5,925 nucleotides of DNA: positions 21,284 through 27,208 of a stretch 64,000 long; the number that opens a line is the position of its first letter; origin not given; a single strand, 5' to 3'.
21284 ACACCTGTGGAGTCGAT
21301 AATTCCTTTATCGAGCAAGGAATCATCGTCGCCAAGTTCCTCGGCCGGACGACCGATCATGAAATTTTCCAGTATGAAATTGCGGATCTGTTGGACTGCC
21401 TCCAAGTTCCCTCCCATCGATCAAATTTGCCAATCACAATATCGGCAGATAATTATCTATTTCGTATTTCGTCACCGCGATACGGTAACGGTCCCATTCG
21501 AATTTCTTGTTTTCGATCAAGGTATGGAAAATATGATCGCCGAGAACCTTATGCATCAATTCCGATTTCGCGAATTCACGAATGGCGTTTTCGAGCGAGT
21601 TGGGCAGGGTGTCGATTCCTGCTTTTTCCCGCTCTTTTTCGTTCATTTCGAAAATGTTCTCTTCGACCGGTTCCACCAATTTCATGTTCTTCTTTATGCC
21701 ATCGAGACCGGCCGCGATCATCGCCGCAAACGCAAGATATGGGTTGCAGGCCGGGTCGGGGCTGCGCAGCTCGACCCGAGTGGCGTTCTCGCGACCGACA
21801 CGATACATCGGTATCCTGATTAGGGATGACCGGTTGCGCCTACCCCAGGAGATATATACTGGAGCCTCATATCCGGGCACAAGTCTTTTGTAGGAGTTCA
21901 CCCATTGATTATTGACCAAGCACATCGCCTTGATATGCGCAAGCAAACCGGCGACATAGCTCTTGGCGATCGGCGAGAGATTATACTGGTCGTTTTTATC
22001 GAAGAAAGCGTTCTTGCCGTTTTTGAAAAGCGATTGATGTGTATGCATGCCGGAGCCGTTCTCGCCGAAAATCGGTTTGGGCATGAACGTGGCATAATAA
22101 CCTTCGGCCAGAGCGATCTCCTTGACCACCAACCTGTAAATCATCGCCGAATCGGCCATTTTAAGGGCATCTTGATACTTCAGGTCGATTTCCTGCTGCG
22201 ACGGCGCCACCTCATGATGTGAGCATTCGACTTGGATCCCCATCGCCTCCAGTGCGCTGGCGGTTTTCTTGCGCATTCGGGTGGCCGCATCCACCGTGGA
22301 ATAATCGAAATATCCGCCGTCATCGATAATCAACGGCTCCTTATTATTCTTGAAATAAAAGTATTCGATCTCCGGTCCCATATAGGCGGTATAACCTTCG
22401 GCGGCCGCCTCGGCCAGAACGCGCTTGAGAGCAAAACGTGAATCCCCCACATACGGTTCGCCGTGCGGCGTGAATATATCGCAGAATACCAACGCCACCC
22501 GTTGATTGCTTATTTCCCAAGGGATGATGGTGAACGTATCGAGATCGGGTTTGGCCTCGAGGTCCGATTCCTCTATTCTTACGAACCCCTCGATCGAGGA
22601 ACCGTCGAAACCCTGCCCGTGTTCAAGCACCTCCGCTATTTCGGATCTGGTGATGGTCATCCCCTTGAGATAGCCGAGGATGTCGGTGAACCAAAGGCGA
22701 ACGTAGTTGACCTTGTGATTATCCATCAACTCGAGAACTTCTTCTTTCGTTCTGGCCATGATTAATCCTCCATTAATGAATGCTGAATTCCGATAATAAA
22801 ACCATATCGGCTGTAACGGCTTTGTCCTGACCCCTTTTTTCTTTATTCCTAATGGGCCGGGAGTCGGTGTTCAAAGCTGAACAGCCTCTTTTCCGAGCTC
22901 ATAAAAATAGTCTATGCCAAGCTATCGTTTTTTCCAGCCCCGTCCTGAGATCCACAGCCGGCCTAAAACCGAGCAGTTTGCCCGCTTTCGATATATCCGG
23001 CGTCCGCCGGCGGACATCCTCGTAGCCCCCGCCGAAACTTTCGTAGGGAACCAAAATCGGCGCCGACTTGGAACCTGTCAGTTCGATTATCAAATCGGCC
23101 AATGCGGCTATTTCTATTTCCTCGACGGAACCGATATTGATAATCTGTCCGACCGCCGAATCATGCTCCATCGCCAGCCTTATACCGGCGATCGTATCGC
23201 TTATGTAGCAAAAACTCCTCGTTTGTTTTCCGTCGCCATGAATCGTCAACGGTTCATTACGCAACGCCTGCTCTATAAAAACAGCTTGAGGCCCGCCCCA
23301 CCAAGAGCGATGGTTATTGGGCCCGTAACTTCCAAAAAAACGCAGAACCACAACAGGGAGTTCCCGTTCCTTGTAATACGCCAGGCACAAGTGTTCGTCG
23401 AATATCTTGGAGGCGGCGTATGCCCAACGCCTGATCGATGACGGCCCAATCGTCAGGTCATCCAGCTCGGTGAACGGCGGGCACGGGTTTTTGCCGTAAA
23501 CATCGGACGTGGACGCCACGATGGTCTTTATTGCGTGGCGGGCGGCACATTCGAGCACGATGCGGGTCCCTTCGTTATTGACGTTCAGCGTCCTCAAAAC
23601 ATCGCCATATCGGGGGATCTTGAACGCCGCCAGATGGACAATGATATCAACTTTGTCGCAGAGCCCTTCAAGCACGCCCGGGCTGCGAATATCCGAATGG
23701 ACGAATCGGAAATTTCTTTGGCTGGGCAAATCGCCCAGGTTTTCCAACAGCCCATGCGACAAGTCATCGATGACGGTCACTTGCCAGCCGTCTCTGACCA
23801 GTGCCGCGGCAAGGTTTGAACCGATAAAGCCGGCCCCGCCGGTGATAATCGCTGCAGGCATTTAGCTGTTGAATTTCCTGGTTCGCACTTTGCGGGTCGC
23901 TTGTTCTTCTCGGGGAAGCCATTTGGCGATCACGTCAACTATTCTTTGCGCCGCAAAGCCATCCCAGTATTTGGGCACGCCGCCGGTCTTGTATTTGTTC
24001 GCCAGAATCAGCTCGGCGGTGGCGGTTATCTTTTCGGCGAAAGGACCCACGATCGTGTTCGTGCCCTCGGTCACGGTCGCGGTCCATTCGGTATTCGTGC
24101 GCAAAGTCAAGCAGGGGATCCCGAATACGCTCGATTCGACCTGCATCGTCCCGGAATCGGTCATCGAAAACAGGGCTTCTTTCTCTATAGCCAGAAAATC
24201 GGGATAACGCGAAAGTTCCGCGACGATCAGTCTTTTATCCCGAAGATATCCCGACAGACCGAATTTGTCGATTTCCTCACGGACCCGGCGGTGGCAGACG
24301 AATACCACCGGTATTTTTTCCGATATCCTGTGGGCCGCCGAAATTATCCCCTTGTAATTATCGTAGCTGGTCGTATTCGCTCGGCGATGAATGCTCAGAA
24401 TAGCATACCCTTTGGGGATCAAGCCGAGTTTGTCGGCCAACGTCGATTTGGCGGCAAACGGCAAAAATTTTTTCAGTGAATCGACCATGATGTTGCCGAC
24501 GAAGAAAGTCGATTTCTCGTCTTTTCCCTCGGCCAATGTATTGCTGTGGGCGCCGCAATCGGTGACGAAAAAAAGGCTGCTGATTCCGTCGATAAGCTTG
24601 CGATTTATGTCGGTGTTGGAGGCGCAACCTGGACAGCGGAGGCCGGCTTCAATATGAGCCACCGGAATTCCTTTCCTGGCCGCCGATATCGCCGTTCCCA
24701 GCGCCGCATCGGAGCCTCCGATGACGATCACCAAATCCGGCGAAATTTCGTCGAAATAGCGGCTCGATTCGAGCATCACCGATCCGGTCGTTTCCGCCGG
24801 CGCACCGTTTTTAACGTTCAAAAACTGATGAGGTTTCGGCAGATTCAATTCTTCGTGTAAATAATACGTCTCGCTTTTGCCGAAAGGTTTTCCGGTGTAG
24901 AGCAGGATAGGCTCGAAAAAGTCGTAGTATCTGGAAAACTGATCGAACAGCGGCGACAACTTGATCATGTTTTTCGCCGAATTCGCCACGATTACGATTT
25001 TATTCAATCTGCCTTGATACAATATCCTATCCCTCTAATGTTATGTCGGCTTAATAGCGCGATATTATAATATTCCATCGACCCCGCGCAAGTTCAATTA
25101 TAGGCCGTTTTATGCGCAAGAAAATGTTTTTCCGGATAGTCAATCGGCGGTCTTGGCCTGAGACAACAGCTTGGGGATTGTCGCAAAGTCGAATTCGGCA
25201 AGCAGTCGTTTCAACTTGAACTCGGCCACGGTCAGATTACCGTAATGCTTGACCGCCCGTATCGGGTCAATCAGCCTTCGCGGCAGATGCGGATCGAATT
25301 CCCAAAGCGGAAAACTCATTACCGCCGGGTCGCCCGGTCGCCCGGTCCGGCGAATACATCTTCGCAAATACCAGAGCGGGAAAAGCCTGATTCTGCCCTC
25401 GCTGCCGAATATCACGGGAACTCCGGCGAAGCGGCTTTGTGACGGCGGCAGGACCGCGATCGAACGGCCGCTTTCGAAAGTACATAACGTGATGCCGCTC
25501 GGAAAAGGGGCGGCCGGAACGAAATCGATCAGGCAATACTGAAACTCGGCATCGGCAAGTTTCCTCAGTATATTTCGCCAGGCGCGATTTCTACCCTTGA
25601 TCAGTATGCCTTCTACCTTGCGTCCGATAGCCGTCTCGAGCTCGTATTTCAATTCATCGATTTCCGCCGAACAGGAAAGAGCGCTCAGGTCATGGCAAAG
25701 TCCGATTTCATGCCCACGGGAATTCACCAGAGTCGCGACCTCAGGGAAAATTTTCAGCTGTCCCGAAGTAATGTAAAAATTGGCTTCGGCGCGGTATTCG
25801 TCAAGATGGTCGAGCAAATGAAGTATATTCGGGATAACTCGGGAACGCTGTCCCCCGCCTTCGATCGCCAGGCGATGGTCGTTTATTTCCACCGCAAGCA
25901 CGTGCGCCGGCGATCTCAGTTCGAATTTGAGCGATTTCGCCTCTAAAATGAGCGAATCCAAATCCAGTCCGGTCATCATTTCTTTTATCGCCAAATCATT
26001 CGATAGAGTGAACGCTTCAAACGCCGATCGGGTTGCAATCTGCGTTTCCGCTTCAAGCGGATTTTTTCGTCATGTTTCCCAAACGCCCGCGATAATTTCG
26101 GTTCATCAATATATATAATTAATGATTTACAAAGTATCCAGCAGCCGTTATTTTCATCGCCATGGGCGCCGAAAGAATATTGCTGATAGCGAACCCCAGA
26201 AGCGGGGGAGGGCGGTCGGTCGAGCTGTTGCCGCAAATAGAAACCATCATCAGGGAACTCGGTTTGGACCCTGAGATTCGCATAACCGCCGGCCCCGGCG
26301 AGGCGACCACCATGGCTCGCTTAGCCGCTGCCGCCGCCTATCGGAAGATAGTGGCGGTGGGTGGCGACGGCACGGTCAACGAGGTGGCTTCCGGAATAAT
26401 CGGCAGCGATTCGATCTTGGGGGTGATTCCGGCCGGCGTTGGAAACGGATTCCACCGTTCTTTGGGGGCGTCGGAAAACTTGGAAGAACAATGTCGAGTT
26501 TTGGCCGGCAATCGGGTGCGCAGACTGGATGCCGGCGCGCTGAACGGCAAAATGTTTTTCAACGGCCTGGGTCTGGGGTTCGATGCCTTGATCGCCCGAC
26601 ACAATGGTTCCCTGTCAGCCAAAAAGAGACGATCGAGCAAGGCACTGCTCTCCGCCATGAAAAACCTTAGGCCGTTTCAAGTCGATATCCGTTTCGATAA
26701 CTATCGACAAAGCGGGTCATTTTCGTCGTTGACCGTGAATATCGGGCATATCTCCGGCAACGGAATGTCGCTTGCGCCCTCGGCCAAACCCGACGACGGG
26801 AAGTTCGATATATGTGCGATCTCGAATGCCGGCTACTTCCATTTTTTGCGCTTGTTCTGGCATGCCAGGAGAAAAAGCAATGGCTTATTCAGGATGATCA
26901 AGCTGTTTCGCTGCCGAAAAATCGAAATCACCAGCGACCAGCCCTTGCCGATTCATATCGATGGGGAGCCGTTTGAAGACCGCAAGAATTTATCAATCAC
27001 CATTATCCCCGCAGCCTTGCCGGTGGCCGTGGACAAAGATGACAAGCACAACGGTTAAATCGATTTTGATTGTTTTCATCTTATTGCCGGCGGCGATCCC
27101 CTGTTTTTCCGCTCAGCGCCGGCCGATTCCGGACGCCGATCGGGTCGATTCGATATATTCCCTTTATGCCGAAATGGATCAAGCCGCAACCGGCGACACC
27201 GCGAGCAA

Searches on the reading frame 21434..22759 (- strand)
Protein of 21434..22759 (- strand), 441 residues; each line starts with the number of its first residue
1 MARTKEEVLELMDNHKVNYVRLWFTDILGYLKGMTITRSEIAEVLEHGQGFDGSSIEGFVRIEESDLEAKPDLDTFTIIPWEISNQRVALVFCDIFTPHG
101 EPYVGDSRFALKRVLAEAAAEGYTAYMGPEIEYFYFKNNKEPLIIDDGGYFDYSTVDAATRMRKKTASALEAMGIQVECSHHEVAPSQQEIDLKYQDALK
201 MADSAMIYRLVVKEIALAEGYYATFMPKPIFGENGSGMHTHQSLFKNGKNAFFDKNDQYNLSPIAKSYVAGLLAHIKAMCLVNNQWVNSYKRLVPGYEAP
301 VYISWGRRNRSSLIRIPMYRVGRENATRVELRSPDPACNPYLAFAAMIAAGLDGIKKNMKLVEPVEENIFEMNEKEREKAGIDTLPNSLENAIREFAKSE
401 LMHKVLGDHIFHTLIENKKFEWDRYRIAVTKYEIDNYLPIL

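Call 20: search_protein_families(library=ncbifam, proteins=[window:21434-22759:-], max_evalue=0.00001)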
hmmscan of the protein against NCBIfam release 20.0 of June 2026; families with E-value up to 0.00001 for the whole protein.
window:21434-22759:- (441 aa): 5 families
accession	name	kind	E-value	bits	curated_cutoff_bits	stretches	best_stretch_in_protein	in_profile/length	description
TIGR00653.1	GlnA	equivalog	1.2e-158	528.6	429.15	2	140-438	164-461/462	type I glutamate--ammonia ligase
TIGR03105.1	gln_synth_III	equivalog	6.3e-97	324.8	469.6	1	10-438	3-434/435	type III glutamate--ammonia ligase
NF045547.1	GGputSyn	equivalog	1.5e-93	313.9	650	1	5-428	2-433/438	gamma-glutamylputrescine synthetase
NF007006.0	PRK09469.1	equivalog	5.2e-91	305.6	845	2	147-437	177-466/469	glutamate--ammonia ligase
NF041605.1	gln_syn_GlnII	equivalog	8.2e-16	58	500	1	48-348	34-325/333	glutamine synthetase GlnII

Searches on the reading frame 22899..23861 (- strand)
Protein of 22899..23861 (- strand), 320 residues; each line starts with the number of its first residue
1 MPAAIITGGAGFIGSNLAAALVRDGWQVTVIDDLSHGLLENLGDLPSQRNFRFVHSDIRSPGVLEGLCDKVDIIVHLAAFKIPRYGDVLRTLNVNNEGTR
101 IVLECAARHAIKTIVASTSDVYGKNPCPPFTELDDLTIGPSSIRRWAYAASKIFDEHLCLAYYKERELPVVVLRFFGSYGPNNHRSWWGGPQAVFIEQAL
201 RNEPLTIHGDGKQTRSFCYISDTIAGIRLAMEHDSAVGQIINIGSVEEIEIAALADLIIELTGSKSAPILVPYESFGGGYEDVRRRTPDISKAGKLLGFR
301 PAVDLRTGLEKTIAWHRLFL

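Call 20: search_protein_families(library=ncbifam, proteins=[window:22899-23861:-], max_evalue=0.00001)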
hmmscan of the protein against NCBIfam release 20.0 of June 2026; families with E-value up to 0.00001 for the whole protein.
window:22899-23861:- (320 aa): 24 families
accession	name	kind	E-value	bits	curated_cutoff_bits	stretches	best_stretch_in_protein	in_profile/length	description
TIGR04180.1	EDH_00030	hypoth_equivalog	1.2e-38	132.9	475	1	5-303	2-296/297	NAD-dependent 4,6-dehydratase LegB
TIGR01181.1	dTDP_gluc_dehyt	equivalog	4.2e-38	131.2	365.1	1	5-316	3-311/321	dTDP-glucose 4,6-dehydratase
NF008872.0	PRK11908.1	equivalog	5.1e-31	108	294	1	5-317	5-336/349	bifunctional UDP-4-keto-pentose/UDP-xylose synthase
NF005998.1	PRK08125.1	equivalog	1.1e-28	100.1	777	1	5-315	319-648/649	bifunctional UDP-4-amino-4-deoxy-L-arabinose formyltransferase/UDP-glucuronic acid oxidase ArnA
TIGR02197.1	heptose_epim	equivalog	5.1e-26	91.6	274.6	1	5-265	2-263/316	ADP-glyceromanno-heptose 6-epimerase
TIGR01179.1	galE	equivalog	7e-24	84.3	262.3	1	5-317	3-326/332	UDP-glucose 4-epimerase GalE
NF011728.1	PRK15181.1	equivalog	4.5e-22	78.5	760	1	5-316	19-337/348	Vi polysaccharide biosynthesis UDP-N-acetylglucosaminuronic acid C-4 epimerase TviC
NF007490.0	PRK10084.1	subfamily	2.1e-19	69.7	649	1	5-316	4-334/361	dTDP-glucose 4,6-dehydratase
NF007582.0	PRK10217.1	equivalog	2.5e-18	66.3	698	1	4-316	4-331/355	dTDP-glucose 4,6-dehydratase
NF007956.0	PRK10675.1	subfamily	1.8e-13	50.4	394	1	5-250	4-260/338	UDP-glucose 4-epimerase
TIGR03466.1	HpnA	hypoth_equivalog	1.8e-12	46.8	367.65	1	4-273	3-257/327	hopanoid-associated sugar epimerase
NF042422.1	oxyalk_red_OleD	equivalog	2.7e-12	46.7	580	1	5-224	4-208/329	2-alkyl-3-oxoalkanoate reductase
NF008360.0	PRK11150.1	equivalog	8e-12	45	452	1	5-268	3-260/310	ADP-glyceromanno-heptose 6-epimerase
NF041015.1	UDPsulfquin_syn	equivalog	1e-10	41.2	575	1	187-262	234-310/384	UDP-sulfoquinovose synthase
NF047922.1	GDPFucSynFcl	equivalog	2.3e-10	40.4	500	1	103-316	89-301/308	GDP-L-fucose synthase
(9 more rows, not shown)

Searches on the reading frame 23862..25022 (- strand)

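Call 20: search_protein_families(library=ncbifam, proteins=[window:23862-25022:-], max_evalue=0.00001)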
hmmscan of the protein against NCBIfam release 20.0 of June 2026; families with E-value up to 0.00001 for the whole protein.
window:23862-25022:- (386 aa): 2 families
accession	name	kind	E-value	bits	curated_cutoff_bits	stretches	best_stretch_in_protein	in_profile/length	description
TIGR00236.1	wecB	equivalog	2.8e-55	188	210.15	1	8-365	2-362/366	non-hydrolyzing UDP-N-acetylglucosamine 2-epimerase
TIGR03568.1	NeuC_NnaA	equivalog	1.1e-14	54.2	235.9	1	73-241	72-239/365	UDP-N-acetylglucosamine 2-epimerase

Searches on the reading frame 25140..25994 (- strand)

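Call 20: search_protein_families(library=ncbifam, proteins=[window:25140-25994:-], max_evalue=0.00001)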
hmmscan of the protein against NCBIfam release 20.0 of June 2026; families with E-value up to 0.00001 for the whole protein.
window:25140-25994:- (284 aa): 1 family
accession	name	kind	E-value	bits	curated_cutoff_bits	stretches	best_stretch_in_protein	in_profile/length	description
TIGR03006.1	pepcterm_polyde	equivalog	2.9e-17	62.7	276.2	1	50-277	29-271/272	XrtA system polysaccharide deacetylase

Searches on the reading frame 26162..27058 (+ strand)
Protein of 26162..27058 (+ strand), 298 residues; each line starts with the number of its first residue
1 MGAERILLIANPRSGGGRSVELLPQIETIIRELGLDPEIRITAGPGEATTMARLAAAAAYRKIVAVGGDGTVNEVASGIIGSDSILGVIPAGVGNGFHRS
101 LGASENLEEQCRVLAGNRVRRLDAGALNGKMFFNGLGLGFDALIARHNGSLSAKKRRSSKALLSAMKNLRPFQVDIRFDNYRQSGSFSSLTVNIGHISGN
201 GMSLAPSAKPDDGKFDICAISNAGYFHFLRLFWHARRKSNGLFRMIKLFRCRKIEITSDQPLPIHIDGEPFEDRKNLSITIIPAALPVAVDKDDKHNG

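Call 20: search_protein_families(library=ncbifam, proteins=[window:26162-27058:+], max_evalue=0.00001)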
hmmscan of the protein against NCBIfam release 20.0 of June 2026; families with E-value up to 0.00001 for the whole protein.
window:26162-27058:+ (298 aa): 11 families
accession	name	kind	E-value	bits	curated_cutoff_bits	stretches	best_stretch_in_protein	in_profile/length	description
NF009604.0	PRK13057.1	equivalog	4.7e-41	140.7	274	1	4-294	9-298/302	lipid kinase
TIGR00147.1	TIGR00147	subfamily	8e-38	130.1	118.65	1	5-290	3-294/296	YegS/Rv2252/BmrU family lipid kinase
NF002033.0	PRK00861.1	subfamily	2.4e-35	121.7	293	1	5-295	13-309/328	putative lipid kinase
NF009602.0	PRK13054.1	equivalog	2.3e-33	115.6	284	1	28-293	25-295/301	lipid kinase YegS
NF009874.0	PRK13337.1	equivalog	7.1e-28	97.4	385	1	7-269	6-273/305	diacylglycerol kinase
NF009603.0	PRK13055.1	subfamily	1.2e-27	96.8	342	1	4-292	3-301/335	diacylglycerol kinase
TIGR03702.1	lip_kinase_YegS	equivalog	1.4e-27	96.6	387.45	1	28-290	21-288/295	lipid kinase YegS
NF009025.0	PRK12361.1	equivalog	5.3e-26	90.9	505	1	4-295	242-544/546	hypothetical protein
NF009605.0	PRK13059.1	equivalog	7.3e-25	87.5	313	1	5-287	3-288/295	putative lipid kinase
NF008882.0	PRK11914.1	equivalog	2.1e-19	69.8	302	1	4-289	9-301/306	diacylglycerol kinase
NF040993.1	MamU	equivalog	9e-19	67.9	400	1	5-290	2-294/296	lipid kinase MamU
